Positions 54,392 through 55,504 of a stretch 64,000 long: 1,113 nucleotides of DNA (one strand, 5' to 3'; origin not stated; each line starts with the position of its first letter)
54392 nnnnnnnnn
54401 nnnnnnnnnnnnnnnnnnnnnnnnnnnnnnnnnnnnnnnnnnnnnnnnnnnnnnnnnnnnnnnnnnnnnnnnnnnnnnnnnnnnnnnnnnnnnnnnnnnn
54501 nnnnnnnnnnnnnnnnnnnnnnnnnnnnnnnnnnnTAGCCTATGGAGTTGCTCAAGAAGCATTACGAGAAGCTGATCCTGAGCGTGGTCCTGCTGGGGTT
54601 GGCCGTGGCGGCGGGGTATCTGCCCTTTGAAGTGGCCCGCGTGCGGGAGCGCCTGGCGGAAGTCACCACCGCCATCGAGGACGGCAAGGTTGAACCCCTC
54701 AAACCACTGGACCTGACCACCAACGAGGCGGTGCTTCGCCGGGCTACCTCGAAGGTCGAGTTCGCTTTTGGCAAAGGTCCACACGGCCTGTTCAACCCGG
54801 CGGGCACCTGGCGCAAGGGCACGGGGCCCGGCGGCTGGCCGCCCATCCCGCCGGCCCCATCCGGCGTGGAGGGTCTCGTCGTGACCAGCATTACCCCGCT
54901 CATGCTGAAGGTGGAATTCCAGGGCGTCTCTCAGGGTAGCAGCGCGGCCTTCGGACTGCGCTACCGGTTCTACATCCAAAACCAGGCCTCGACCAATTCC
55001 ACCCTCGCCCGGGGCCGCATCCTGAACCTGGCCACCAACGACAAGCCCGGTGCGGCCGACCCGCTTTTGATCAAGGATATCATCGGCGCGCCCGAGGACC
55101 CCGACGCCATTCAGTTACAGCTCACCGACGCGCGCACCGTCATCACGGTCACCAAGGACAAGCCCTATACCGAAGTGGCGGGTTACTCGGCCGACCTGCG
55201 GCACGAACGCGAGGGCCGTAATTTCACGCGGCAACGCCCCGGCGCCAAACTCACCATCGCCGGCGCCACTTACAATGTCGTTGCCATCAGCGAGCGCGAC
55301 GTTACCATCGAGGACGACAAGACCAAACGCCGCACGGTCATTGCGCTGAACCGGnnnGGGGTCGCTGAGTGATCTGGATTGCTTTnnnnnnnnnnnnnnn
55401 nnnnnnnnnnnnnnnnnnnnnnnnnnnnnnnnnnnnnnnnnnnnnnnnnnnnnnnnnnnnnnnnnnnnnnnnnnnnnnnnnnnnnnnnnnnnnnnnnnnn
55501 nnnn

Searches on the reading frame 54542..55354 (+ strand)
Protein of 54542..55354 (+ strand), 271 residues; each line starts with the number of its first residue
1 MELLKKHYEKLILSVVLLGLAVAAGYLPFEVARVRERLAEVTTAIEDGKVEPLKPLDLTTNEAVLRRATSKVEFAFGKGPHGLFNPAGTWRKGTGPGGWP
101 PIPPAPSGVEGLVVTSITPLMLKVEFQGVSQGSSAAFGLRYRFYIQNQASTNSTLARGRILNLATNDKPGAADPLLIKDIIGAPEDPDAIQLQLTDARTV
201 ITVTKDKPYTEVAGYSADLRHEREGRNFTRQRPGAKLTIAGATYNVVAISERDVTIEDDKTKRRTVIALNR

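Call 41: search_protein_families(library=ncbifam, proteins=[window:54542-55354:+], max_evalue=0.001)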
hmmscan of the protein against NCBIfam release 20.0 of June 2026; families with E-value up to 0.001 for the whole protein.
window:54542-55354:+ (271 aa): 0 families

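Call 42: search_protein_families(library=pfam, proteins=[window:54542-55354:+], max_evalue=0.001)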
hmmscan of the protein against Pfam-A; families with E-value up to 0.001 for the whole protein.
window:54542-55354:+ (271 aa): 0 families
